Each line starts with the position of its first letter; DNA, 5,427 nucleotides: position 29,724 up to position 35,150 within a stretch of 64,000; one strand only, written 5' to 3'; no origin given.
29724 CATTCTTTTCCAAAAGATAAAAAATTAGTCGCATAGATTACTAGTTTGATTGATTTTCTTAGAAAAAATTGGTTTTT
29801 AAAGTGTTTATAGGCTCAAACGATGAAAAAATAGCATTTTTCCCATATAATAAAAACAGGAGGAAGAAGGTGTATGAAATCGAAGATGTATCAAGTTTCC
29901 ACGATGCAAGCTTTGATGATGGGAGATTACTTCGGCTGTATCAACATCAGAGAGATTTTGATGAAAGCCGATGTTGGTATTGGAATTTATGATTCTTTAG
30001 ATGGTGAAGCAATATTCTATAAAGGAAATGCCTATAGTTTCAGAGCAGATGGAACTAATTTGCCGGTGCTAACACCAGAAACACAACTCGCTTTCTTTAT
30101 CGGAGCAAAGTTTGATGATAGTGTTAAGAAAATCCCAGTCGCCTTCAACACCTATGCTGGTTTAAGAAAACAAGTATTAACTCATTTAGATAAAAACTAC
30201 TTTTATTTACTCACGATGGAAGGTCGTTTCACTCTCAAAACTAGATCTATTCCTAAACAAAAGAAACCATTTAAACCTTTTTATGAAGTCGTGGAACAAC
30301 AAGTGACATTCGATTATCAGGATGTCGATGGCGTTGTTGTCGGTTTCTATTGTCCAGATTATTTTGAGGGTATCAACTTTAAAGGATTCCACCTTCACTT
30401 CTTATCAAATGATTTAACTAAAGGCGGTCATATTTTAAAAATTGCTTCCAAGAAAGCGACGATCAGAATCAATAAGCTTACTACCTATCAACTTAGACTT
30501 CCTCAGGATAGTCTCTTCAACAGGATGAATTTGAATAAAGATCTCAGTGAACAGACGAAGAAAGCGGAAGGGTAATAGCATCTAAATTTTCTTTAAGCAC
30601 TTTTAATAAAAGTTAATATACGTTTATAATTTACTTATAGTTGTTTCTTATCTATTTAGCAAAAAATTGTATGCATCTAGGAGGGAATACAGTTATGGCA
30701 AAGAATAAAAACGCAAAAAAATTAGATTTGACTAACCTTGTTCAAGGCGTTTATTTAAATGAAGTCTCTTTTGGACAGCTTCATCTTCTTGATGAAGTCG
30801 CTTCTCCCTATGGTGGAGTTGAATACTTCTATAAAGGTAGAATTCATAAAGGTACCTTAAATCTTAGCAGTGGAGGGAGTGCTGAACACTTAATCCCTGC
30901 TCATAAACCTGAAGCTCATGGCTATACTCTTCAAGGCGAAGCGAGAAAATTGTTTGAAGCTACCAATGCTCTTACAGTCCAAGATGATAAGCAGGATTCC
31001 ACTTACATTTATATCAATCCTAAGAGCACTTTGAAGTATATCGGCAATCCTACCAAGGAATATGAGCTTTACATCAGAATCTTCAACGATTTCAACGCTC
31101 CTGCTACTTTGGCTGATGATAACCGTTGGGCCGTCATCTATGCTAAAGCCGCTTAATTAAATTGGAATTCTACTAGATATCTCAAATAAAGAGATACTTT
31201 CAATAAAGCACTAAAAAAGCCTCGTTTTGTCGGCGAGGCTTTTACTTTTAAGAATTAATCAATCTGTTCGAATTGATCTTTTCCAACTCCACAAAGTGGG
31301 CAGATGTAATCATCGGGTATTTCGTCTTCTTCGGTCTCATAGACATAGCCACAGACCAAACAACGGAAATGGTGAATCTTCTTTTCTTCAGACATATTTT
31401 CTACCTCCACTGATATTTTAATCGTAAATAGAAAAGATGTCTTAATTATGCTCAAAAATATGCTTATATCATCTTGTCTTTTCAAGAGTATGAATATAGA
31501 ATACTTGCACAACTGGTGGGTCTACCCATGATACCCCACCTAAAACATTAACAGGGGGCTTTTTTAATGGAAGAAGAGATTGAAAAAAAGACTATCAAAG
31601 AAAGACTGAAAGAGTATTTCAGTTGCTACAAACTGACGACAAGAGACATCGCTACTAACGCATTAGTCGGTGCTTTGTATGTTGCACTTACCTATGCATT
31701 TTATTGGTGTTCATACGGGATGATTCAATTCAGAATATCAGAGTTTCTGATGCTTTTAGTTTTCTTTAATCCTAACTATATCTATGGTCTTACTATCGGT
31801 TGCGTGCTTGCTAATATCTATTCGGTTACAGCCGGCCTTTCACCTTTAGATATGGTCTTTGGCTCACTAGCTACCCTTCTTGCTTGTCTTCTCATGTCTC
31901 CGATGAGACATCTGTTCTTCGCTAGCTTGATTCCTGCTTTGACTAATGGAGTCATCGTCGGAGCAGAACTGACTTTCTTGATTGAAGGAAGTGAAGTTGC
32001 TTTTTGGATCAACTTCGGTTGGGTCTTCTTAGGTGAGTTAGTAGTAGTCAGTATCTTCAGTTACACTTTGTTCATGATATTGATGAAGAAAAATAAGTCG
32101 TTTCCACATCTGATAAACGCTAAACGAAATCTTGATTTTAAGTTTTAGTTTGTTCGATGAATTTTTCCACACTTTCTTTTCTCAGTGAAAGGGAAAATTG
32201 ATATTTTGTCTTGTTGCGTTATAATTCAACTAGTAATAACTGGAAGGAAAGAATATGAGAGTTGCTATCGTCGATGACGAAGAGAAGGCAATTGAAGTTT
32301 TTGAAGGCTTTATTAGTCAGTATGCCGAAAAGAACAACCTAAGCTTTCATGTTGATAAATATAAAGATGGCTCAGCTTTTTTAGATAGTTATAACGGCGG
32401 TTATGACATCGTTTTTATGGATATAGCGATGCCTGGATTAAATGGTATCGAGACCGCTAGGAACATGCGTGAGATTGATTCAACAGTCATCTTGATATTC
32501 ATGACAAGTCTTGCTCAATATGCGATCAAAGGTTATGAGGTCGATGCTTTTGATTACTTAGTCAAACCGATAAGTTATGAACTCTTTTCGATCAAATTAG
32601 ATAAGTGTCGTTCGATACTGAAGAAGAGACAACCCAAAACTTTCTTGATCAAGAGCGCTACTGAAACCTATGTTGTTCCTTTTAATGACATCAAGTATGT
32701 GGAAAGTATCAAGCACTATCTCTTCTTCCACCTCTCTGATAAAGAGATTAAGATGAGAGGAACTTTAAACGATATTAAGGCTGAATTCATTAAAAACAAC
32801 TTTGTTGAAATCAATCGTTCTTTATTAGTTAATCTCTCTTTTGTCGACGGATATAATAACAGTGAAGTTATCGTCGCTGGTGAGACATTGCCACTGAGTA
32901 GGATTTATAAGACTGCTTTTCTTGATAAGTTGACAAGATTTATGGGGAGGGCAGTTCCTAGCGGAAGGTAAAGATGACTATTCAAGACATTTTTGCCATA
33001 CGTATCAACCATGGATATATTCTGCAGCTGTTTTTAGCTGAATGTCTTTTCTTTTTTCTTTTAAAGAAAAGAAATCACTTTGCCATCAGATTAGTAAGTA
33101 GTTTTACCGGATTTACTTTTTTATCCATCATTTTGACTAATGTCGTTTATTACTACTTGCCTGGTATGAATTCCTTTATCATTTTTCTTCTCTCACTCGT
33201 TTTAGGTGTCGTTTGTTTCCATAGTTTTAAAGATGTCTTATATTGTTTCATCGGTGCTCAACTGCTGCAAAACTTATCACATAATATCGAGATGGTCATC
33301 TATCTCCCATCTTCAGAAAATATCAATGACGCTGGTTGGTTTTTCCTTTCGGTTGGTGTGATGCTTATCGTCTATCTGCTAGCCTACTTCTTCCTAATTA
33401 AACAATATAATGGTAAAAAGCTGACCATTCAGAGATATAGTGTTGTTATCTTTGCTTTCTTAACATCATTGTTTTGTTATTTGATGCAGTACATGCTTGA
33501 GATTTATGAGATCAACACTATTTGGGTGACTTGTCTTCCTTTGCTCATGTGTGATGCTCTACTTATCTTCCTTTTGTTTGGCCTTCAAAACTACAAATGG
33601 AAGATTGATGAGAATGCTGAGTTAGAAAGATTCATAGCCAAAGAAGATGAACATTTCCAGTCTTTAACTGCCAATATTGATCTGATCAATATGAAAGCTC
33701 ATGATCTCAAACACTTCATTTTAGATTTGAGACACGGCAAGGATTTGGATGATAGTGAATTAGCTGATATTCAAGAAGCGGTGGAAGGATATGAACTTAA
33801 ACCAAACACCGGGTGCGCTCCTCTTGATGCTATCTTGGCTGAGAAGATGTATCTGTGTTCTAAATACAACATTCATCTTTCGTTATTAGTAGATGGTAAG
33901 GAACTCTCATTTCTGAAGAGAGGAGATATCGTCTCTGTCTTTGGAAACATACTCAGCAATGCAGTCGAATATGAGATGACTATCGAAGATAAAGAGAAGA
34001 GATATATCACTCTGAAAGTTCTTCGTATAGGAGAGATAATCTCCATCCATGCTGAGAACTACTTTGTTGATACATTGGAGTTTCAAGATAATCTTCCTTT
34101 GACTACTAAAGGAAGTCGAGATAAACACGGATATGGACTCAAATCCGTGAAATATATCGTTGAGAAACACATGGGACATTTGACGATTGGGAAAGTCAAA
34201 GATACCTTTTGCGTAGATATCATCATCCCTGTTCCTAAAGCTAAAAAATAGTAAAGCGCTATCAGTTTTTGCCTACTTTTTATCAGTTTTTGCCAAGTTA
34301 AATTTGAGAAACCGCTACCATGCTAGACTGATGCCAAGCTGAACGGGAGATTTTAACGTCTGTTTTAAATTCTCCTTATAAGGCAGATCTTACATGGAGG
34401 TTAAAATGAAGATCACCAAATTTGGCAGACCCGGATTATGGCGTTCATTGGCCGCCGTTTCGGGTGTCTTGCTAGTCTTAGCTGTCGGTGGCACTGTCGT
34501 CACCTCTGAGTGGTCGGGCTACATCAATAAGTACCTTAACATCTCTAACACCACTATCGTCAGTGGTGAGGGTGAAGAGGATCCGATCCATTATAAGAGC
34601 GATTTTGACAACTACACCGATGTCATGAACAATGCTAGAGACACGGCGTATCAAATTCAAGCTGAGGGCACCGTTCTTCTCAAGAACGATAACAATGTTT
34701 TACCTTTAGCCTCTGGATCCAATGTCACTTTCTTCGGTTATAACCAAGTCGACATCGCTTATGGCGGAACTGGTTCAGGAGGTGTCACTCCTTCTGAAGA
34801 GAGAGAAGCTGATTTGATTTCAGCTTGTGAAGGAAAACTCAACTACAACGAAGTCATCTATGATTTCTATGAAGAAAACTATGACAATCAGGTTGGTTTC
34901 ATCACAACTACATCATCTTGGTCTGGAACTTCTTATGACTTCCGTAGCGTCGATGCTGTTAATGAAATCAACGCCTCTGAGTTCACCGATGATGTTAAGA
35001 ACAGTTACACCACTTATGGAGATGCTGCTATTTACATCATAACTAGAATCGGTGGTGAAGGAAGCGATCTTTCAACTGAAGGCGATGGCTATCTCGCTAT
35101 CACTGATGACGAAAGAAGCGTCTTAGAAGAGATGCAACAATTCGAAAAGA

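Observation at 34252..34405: Perfect phased direct repeats link the LytTR two-component system to the GH3 operon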

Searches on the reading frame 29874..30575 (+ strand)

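Call 3: search_protein_families(library=pfam, proteins=[window:29874-30575:+])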
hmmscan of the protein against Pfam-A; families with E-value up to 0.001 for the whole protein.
window:29874-30575:+ (233 aa): 1 family
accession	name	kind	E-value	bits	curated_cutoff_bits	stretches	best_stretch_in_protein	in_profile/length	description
PF03306.18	AAL_decarboxy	-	7.7e-60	202.4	25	1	5-221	1-218/219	Alpha-acetolactate decarboxylase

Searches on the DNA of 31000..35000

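Call 28: search_rna_families(source=window, start=31000, end=35000, threshold=evalue, max_evalue=1)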
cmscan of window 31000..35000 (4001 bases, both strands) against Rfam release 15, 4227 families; matches with E-value up to 1: 2.
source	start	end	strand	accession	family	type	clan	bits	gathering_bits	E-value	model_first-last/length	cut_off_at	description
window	31178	31261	+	RF02621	BSnc120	Gene; sRNA;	-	24.6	114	0.02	1-88/88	no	Brucella sRNA 120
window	31162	31251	+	RF01771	rnk_leader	Cis-reg; leader;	-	23.3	50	0.97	1-109/109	no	Enterobacteria rnk leader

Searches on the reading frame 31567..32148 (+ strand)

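Call 3: search_protein_families(library=pfam, proteins=[window:31567-32148:+])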
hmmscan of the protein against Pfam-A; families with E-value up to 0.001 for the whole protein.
window:31567-32148:+ (193 aa): 1 family
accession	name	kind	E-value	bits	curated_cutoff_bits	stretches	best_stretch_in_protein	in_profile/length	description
PF06177.16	QueT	-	5.8e-39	134.1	33.7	1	28-174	1-141/141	QueT transporter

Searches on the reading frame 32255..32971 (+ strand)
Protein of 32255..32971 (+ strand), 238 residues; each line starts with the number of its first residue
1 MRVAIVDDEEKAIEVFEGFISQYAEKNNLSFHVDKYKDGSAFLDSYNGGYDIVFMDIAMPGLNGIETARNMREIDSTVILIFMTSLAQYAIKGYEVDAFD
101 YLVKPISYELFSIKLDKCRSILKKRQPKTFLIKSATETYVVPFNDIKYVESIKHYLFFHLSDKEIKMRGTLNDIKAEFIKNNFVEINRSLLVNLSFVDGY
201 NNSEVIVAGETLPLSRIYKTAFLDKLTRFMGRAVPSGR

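Call 3: search_protein_families(library=pfam, proteins=[window:32255-32971:+])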
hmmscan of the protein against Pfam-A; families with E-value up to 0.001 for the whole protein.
window:32255-32971:+ (238 aa): 2 families
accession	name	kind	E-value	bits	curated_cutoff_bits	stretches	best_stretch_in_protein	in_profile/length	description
PF00072.30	Response_reg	-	6.9e-18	65.3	30.2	1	3-108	1-103/111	Response regulator receiver domain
PF04397.21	LytTR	-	8.9e-17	61.5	22.6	1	137-226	2-97/98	LytTr DNA-binding domain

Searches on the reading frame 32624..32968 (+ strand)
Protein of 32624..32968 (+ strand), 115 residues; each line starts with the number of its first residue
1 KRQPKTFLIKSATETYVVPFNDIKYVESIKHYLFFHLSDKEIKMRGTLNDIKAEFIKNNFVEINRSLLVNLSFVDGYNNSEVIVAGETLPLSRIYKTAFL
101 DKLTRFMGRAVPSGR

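Call 75: search_solved_structures(query=window:32624-32968:+, max_evalue=10, show_alignments=4)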
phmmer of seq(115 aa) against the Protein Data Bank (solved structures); distinct sequences matched with E-value up to 10: 8.
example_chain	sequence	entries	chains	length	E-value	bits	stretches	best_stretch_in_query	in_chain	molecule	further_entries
3bs1_A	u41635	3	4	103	0.0051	20.4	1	6-84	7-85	Accessory gene regulator protein A | Accessory gene regulator A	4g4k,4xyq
4xqq_A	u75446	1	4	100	0.0052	20.4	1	6-84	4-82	Accessory gene regulator A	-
4xqj_A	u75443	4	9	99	0.0059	20.3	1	6-84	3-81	Accessory gene regulator A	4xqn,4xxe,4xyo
3d6w_A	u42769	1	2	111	0.051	17.2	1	10-100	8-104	Methyl-accepting/DNA response regulator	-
3lid_A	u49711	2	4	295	0.88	13.3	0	15-56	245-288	Putative sensory box/GGDEF family protein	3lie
6u0m_5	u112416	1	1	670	0.97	13.1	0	52-98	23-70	Minichromosome maintenance protein 5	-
28vy_5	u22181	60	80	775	1.2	12.9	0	51-98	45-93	Minichromosome maintenance protein 5 | Minichromosome Maintenance 5 | DNA replication licensing factor MCM5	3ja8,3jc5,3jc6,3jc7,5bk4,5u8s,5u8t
9gjp_5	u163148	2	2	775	1.2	12.9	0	51-98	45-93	Minichromosome maintenance protein 5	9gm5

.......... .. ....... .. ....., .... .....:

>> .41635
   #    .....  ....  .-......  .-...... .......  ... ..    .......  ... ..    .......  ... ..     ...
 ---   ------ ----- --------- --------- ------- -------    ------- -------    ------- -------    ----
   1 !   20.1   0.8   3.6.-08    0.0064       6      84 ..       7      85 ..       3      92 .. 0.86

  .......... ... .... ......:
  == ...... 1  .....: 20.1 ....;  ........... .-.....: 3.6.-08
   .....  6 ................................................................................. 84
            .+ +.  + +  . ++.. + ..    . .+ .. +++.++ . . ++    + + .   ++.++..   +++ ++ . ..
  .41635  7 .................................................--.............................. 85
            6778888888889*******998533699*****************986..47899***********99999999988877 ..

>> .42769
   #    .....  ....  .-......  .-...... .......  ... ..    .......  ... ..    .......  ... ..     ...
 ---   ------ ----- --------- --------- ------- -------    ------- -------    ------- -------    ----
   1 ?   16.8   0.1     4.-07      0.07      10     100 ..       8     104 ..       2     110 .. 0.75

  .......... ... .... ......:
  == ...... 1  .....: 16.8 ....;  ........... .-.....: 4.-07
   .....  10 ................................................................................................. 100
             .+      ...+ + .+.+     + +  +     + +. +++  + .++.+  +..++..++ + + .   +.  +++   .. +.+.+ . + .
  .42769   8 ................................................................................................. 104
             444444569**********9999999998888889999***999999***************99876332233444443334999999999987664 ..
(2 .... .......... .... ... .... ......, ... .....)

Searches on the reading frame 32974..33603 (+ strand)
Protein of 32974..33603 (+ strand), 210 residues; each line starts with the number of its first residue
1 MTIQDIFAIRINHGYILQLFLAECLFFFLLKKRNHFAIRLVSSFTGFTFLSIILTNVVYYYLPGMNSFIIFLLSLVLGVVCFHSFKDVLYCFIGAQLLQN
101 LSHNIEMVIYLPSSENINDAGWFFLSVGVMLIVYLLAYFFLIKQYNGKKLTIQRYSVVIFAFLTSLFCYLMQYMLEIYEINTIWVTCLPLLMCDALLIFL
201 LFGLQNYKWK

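Call 69: search_protein_families(library=pfam, proteins=[window:32974-33603:+], max_evalue=10)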
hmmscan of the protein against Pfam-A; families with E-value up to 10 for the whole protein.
window:32974-33603:+ (210 aa): 1 family
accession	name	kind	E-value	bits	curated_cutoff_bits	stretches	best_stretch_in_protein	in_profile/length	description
PF01757.29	Acyl_transf_3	-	1.5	8.2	31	1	114-209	169-266/326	Acyltransferase domain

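Call 77: predict_structure(alignment_id=A2)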
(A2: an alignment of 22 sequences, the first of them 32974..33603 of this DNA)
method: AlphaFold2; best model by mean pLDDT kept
length: 210 residues; sequences in the alignment: 22
mean_pLDDT: 89.3   pTM: 0.85
mean pLDDT of the five models: 89.3, 88.5, 88.1, 87.7, 84.4
residues with pLDDT >= 90: 124; 70-90: 82; 50-70: 2; < 50: 2
segments of 3 or more residues with pLDDT < 50: none
pLDDT, mean of each block of 10 residues (from residue 1): 84 84 94 93 92 87 85 94 94 95 95 93 94 96 84 84 89 88 90 91 70
secondary structure, 60 per line:
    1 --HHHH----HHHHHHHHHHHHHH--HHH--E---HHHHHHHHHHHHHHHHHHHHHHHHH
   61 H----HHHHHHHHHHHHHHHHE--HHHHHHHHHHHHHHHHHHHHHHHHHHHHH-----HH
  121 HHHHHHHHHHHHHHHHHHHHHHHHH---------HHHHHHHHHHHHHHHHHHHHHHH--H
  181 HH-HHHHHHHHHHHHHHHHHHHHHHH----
elements in order: H3-6 H11-24 H36-61 H66-81 H85-113 H119-145 H155-177 H184-206

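Call 80: fold_search(model_id=the predicted structure, library=pdb)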
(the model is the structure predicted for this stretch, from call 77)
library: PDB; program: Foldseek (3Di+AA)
matches with E <= 10: 540; with E <= 0.001: 0
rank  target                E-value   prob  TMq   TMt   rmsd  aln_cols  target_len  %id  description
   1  7piu_R                4.1e-01  0.13  0.18  0.16  17.9       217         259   13  Cryo-EM structure of the agonist setmelanotide bound to the active melanocortin-4 receptor (MC4R) in complex with the  (released 2021-11-17)
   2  7t9n_R                4.1e-01  0.12  0.17  0.10  16.9       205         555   12  M22 Agonist Autoantibody bound to Human Thyrotropin receptor in complex with miniGs399 (composite structure) (released 2022-08-03)
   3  8irv_R                4.3e-01  0.16  0.24  0.20  15.0       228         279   12  Dopamine Receptor D5R-Gs-Rotigotine complex (released 2023-06-07)
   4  2ycw_A                5.0e-01  0.14  0.21  0.17  20.5       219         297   12  TURKEY BETA1 ADRENERGIC RECEPTOR WITH STABILISING MUTATIONS AND BOUND ANTAGONIST CARAZOLOL (released 2011-06-01)
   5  7xtb_R                5.2e-01  0.15  0.21  0.18  17.6       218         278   14  Serotonin 6 (5-HT6) receptor-Gs-Nb35 complex (released 2022-07-27)
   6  7piv_R                5.2e-01  0.12  0.18  0.16  17.9       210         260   13  Active Melanocortin-4 receptor (MC4R)- Gs protein complex bound to agonist NDP-alpha-MSH at 2.86 A resolution. (released 2021-11-17)
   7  6oij_R                5.5e-01  0.16  0.23  0.18  15.9       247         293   11  Muscarinic acetylcholine receptor 1-G11 protein complex (released 2019-05-08)
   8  9ebh_R                5.5e-01  0.15  0.22  0.19  12.9       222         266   13  Human adenosine A3 receptor Gi1 complex bound to adenosine (released 2025-08-20)
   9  5a8e                  5.8e-01  0.12  0.21  0.17  20.8       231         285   11  thermostabilised beta1-adrenoceptor with rationally designed inverse agonist 7-methylcyanopindolol bound (released 2015-09-30)
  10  7t9i_R                5.8e-01  0.09  0.16  0.09  18.0       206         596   10  Native human TSH bound to human Thyrotropin receptor in complex with miniGs399 (composite structure) (released 2022-08-03)
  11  8qj2_A                6.4e-01  0.15  0.20  0.18  15.3       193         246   11  Structure of active state MC4R in complex with a potent ligand mimicking nanobody (released 2024-09-25)
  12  9arx                  6.7e-01  0.14  0.20  0.18  17.3       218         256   14  Local refinement of 5-HT2AR bound to 5-HT in complex with a mini-Gq protein and scFv16 obtained by cryo-electron microsc (released 2025-04-02)
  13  8thk_R                6.7e-01  0.11  0.20  0.18  13.7       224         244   12  Cryo-EM structure of A61603-bound alpha-1A-adrenergic receptor in complex with heterotrimeric Gq-protein (released 2023-08-16)
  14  7aue_R                6.7e-01  0.11  0.18  0.17  17.9       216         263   15  Melanocortin receptor 4 (MC4R) Gs protein complex (released 2021-04-28)
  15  8r96_D                6.7e-01  0.10  0.18  0.15  15.9       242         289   14  Crystal structure of the cryorhodopsin CryoR2 at pH 4.6, type A crystals (released 2024-12-11)
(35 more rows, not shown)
